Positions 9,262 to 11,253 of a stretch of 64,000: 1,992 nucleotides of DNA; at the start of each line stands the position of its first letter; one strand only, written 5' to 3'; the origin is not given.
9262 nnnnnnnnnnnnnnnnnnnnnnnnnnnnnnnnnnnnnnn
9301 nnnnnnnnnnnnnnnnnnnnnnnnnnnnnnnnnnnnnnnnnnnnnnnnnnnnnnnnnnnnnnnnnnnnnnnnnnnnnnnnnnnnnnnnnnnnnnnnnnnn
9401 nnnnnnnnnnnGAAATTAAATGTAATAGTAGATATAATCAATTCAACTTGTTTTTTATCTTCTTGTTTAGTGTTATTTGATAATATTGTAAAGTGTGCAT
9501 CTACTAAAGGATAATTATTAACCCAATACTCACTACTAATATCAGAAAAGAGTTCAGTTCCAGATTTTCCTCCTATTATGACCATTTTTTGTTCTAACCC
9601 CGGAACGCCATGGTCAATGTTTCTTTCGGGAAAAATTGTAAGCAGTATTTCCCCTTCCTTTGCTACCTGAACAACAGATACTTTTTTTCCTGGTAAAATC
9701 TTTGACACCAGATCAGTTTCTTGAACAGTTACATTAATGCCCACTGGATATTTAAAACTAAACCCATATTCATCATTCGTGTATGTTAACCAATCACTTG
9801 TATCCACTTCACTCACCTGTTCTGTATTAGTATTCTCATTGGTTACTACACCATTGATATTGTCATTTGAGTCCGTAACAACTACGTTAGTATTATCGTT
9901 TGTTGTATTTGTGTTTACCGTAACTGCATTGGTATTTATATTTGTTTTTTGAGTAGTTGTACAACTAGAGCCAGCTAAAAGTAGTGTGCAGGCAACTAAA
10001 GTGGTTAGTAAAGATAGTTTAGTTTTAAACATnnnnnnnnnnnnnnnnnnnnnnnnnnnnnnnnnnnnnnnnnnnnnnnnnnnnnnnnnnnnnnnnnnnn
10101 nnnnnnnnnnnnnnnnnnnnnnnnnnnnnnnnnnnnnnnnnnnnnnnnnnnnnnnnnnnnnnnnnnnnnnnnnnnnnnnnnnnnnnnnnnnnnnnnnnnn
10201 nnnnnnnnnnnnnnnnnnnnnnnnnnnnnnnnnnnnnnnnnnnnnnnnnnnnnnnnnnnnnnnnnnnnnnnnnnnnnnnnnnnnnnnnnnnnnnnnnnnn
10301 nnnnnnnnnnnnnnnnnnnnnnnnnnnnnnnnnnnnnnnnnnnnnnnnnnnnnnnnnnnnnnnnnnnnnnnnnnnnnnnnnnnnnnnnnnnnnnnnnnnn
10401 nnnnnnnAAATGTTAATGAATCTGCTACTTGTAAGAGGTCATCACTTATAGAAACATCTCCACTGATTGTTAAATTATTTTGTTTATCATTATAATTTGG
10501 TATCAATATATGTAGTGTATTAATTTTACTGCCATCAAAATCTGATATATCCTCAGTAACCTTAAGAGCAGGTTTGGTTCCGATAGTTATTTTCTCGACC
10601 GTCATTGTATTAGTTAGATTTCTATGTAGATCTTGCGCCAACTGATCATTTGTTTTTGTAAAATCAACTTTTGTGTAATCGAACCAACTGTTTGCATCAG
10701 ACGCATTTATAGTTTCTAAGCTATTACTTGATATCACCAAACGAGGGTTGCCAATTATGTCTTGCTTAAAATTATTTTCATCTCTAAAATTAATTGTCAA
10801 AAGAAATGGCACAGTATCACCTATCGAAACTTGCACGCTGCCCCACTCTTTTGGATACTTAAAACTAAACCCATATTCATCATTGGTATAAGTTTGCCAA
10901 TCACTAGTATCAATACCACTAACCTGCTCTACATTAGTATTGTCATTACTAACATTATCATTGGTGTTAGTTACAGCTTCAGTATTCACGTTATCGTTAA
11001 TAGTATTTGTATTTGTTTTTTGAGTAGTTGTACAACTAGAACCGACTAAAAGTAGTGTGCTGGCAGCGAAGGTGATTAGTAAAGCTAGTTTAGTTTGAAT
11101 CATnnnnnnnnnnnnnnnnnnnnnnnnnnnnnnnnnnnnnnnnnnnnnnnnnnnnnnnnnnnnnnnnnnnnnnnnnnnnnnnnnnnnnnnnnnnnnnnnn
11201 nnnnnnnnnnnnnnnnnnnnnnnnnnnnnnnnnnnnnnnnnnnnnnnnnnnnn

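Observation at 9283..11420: Serial duplication of the M23-peptidase promoter/5' coding stub upstream of tandem lipoprotein paralogs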

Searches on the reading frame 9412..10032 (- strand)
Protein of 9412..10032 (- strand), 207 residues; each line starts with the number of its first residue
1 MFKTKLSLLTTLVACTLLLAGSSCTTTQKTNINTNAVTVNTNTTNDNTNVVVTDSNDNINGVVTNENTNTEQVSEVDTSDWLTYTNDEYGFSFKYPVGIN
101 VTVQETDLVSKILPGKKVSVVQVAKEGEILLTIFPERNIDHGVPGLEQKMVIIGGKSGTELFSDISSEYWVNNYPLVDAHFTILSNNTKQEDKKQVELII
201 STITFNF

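Call 16: search_protein_families(library=pfam, proteins=[window:9412-10032:-], max_evalue=0.01)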
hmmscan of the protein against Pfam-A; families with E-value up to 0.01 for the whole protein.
window:9412-10032:- (207 aa): 1 family
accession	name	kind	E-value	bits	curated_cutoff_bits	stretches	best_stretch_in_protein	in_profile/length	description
PF18933.6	PsbP_2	-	0.0004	20.9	27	1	63-105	25-68/184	PsbP-like protein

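Call 17: find_encoding_contigs(protein=window:9412-10032:-, flank=10000, max_places=10)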
Protein window:9412-10032:- (207 aa): 2 contigs read that carry it; 2 places shown.
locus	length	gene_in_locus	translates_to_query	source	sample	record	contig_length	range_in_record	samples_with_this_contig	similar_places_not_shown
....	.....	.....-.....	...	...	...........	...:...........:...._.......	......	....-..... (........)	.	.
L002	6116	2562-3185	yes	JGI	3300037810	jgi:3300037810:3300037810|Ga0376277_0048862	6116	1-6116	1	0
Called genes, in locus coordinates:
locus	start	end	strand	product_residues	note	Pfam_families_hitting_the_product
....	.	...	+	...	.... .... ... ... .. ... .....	-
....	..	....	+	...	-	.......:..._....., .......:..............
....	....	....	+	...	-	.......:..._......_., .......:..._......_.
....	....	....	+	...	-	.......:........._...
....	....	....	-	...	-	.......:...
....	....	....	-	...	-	-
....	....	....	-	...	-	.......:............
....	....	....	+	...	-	-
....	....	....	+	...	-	-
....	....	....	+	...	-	-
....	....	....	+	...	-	-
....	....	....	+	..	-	-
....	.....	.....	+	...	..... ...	-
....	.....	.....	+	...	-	-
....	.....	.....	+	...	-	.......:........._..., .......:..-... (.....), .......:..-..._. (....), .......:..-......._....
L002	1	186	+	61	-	?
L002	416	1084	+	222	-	-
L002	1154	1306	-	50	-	-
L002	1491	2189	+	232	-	-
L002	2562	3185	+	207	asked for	-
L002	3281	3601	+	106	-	-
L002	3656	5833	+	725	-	-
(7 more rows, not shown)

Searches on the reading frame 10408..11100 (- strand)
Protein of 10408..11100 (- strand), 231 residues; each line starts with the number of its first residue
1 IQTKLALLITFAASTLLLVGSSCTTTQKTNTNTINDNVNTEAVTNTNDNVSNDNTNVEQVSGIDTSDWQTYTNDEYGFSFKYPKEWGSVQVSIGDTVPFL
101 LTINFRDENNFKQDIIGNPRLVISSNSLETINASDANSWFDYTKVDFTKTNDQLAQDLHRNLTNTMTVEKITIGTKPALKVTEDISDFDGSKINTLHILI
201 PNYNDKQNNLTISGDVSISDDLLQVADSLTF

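Call 16: search_protein_families(library=pfam, proteins=[window:10408-11100:-], max_evalue=0.01)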
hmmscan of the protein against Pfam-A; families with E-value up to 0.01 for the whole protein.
window:10408-11100:- (231 aa): 3 families
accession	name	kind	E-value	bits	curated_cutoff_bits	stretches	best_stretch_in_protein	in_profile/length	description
PF18933.6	PsbP_2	-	2.8e-05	24.6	27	1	39-90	14-66/184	PsbP-like protein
PF01789.22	PsbP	-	0.00041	20.9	23.5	1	67-102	2-37/155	PsbP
PF14771.11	DUF4476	-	0.0061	17.2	22.5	0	175-221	38-83/91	Domain of unknown function (DUF4476)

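Call 20: find_related_loci(query=window:10408-11100:-, collection=genome_contigs, flank=10000)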
Query window:10408-11100:- (231 aa) in genome_contigs; peptide patterns used: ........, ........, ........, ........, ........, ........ (x = any residue, [..] = any of these).
71 stretches matched a pattern; 6 encode a relative of the query (tblastn E <= 1e-3); 6 distinct loci.
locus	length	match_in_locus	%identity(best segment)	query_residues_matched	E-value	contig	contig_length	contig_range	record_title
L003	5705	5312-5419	69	52-84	5e-9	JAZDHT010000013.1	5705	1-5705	MAG: Patescibacteria group bacterium isolate MEGAHIT-group-0.35 k141_7714803, whole genome shotgun sequence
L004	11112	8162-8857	71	64-182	2e-7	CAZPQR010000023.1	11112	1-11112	MAG TPA_asm: uncultured Gammaproteobacteria bacterium isolate SRP189682_co1_236 genome assembly, contig: NODE_13578_leng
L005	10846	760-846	59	64-92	9e-7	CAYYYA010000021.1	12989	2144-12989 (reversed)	MAG TPA_asm: uncultured Gammaproteobacteria bacterium isolate SRP298887_co1_32 genome assembly, contig: NODE_5051_length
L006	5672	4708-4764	79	66-84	2e-6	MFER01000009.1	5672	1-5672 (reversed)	MAG: Candidatus Doudnabacteria bacterium RIFCSPHIGHO2_02_FULL_43_13b rifcsphigho2_02_scaffold_36381, whole genome shotgu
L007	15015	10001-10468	65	64-86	5e-6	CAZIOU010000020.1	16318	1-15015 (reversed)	MAG TPA_asm: uncultured Gammaproteobacteria bacterium isolate SRP286056_co1_85 genome assembly, contig: NODE_4342_length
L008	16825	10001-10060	70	67-86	1e-5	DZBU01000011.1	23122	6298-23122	MAG TPA_asm: Candidatus Elulimicrobium sp. isolate SulCav_PC08_66_47_31 SulCav_PC08-66_1458_length_23122_cov_19.542203,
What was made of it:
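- Tried and rejected: A genome_contigs scan with gene 2 gave only weak motif hits, which suggested Patescibacteria and nothing more (call 20).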

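Call 48: find_homologous_proteins(query=window:10408-11100:-, max_evalue=0.000001)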
Query window:10408-11100:- (231 aa): 7 proteins with E <= 0.000001 among 279 candidates.
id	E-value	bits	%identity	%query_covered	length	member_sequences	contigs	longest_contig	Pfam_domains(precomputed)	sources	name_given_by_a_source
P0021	2.7e-142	490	100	100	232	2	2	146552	-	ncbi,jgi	ncbi:MAG: hypothetical protein WCV88_01170 [Patescibacteria group bacterium]|jgi:hypothetical protei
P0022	3.7e-84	300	63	99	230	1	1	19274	PF18933.7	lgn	-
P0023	4.6e-20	90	37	77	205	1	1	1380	PF18933.7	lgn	-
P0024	2.9e-17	81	59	35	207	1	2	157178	-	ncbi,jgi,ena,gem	ncbi:MAG: hypothetical protein WCV88_01165 [Patescibacteria group bacterium]|jgi:hypothetical protei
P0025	6.5e-11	60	46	34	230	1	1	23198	-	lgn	-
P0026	7.2e-11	60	51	37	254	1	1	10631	PF18933.7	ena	-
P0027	1.3e-8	53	41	32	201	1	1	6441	PF18933.7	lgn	-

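Call 49: find_encoding_contigs(protein=P0025, flank=8000, max_places=2)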
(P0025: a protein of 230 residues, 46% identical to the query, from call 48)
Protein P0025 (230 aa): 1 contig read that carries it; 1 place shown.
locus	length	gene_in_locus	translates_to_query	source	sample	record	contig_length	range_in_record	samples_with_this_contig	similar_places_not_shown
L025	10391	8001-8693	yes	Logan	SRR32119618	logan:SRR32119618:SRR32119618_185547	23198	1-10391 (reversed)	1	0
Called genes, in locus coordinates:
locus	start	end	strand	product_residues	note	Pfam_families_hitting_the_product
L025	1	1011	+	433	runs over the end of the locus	PF08245:Mur_ligase_M, PF02875:Mur_ligase_C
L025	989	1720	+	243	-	PF00557:Peptidase_M24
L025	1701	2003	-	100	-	-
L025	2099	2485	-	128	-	PF00436:SSB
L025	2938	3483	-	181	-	-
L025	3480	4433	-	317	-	PF00710:Asparaginase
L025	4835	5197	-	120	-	-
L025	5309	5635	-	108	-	-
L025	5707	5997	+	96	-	-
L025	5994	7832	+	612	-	-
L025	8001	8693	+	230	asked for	-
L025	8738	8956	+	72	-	-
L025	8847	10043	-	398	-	-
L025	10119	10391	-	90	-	?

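Call 50: find_encoding_contigs(protein=P0026, flank=8000, max_places=2)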
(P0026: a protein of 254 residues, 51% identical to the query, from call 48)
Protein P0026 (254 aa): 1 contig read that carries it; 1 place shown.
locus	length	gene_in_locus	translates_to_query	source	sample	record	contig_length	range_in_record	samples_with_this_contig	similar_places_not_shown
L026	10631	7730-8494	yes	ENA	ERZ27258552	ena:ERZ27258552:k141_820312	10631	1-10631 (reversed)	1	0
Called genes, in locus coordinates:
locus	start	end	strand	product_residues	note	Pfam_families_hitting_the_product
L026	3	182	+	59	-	?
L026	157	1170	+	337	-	PF02912:Phe_tRNA-synt_N, PF01409:tRNA-synt_2d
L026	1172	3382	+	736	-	PF01588:tRNA_bind, PF03483:B3_4, PF03484:B5, PF17759:tRNA_synthFbeta, PF03147:FDX-ACB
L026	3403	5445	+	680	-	PF02518:HATPase_c, PF00204:DNA_gyraseB, PF01751:Toprim, PF00986:DNA_gyraseB_C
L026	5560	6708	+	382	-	-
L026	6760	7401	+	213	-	-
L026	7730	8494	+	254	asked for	PF18933:PsbP_2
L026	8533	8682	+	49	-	-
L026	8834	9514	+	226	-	PF18933:PsbP_2 (weak)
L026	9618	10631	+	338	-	?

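Call 56: search_protein_families(library=pfam, proteins=[L026:9618-10631:+, L026:6760-7398:+, L026:7730-8491:+, L026:8834-9511:+, L026:5560-6705:+], max_evalue=0.01)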
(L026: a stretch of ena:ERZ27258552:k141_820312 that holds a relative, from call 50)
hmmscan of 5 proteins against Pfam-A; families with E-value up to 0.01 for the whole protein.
L026:9618-10631:+ (338 aa): 1 family
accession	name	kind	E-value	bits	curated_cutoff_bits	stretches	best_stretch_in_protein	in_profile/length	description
PF05257.22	CHAP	-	7.7e-11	42.8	26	1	70-151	5-81/81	CHAP domain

L026:6760-7398:+ (213 aa): 1 family
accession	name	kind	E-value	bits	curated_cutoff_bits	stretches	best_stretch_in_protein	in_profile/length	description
PF18933.6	PsbP_2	-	1.3e-07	32.2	27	1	65-139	25-96/184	PsbP-like protein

L026:7730-8491:+ (254 aa): 1 family
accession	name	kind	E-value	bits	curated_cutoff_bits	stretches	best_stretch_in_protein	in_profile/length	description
PF18933.6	PsbP_2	-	1.4e-10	41.9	27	1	52-218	13-164/184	PsbP-like protein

L026:8834-9511:+ (226 aa): 2 families
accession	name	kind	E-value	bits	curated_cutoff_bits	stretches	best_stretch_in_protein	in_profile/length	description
PF18933.6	PsbP_2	-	1.7e-08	35.1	27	1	62-111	26-76/184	PsbP-like protein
PF17015.10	DUF5094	-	0.0067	17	33.2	1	29-149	15-119/178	Domain of unknown function (DUF5094)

L026:5560-6705:+ (382 aa): 1 family
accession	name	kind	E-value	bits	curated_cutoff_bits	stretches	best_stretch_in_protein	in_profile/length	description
PF18933.6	PsbP_2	-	0.00019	21.9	27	1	64-229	26-181/184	PsbP-like protein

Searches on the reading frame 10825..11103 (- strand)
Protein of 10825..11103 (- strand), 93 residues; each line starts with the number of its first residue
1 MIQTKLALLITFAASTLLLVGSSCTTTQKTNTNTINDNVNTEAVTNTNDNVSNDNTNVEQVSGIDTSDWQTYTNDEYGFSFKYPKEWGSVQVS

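Call 67: find_homologous_proteins(query=A4, max_evalue=1e-8)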
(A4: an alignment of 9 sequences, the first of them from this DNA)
Query A4 (9 sequences) (93 aa, profile of the alignment): 18 proteins with E <= 1e-8 among 7313 candidates.
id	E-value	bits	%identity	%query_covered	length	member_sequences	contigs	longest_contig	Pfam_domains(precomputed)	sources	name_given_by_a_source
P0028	7.8e-34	133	45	94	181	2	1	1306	-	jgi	jgi:uncharacterized lipoprotein YajG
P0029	1.9e-27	113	53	94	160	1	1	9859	PF18933.7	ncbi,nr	ncbi:MAG: hypothetical protein HY565_01285, partial [Candidatus Kerfeldbacteria bacterium]|nr:hypoth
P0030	4.1e-24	102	53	30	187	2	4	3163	-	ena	-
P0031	1.9e-18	84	61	61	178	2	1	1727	PF18933.7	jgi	jgi:hypothetical protein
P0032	5.0e-17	80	40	90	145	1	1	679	-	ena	-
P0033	2.6e-15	74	38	89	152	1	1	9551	-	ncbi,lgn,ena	-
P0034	2.1e-12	65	58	51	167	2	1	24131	-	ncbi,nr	ncbi:MAG: hypothetical protein HYV33_00775 [Candidatus Kerfeldbacteria bacterium]|nr:hypothetical pr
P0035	4.1e-12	64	72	34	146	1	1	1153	-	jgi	jgi:hypothetical protein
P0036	7.9e-12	63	37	90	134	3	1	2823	-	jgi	-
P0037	2.3e-11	61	56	43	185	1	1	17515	PF18933.7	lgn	-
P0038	5.5e-11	60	75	26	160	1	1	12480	-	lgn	-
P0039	5.8e-11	60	67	29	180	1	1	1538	-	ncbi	-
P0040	1.8e-10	59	36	75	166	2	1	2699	-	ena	-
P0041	5.5e-10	57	50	76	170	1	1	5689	-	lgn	-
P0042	9.5e-10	56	67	35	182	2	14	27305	-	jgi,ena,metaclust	metaclust:\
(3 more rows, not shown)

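Call 68: find_encoding_contigs(protein=P0034, flank=6000, max_places=2)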
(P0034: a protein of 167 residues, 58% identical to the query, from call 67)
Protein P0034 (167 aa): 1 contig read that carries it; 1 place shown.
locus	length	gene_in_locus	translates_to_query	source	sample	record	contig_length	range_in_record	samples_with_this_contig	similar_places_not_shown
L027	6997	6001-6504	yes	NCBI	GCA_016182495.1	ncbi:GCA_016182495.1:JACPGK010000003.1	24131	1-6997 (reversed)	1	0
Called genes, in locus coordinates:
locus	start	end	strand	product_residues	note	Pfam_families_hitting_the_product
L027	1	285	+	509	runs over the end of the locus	PF16927:HisKA_7TM, PF00512:HisKA, PF02518:HATPase_c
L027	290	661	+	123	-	PF00072:Response_reg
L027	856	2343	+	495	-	PF16927:HisKA_7TM (weak)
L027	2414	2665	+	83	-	PF21956:DUF6922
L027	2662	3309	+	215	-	PF08843:AbiEii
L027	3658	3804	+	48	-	-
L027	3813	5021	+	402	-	-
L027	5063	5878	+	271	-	-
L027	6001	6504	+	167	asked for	-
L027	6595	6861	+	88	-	-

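Call 69: find_encoding_contigs(protein=P0037, flank=6000, max_places=2)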
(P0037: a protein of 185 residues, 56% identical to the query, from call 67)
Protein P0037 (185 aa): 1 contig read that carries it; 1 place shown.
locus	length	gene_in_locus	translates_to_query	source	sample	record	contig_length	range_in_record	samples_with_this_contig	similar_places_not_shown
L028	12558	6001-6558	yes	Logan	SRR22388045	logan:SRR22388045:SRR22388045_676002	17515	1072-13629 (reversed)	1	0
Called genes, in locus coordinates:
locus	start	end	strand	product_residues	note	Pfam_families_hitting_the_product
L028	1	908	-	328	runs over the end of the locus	PF18920:DUF5671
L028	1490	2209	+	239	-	-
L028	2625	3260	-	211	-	-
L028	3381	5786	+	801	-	-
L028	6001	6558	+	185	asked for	PF18933:PsbP_2 (weak)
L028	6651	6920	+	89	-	-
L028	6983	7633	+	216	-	-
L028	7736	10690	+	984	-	PF01551:Peptidase_M23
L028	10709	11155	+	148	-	-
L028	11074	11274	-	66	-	-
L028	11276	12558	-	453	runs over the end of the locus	-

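Call 70: find_encoding_contigs(protein=P0029, flank=6000, max_places=2)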
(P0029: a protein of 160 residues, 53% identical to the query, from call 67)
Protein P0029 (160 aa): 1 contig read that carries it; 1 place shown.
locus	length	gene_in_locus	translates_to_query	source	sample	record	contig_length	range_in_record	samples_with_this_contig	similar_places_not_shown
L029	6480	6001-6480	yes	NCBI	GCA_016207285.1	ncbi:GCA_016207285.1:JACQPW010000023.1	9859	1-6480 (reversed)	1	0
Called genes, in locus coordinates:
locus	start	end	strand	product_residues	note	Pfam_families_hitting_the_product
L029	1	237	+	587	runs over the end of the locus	PF03717:PBP_dimer, PF00905:Transpeptidase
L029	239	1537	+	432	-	PF08245:Mur_ligase_M, PF02875:Mur_ligase_C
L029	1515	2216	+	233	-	PF00557:Peptidase_M24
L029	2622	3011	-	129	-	PF00436:SSB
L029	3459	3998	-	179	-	-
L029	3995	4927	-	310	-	PF00710:Asparaginase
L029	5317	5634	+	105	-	PF02604:PhdYeFM_antitox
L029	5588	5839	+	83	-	PF05016:ParE_toxin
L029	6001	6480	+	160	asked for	PF18933:PsbP_2 (weak)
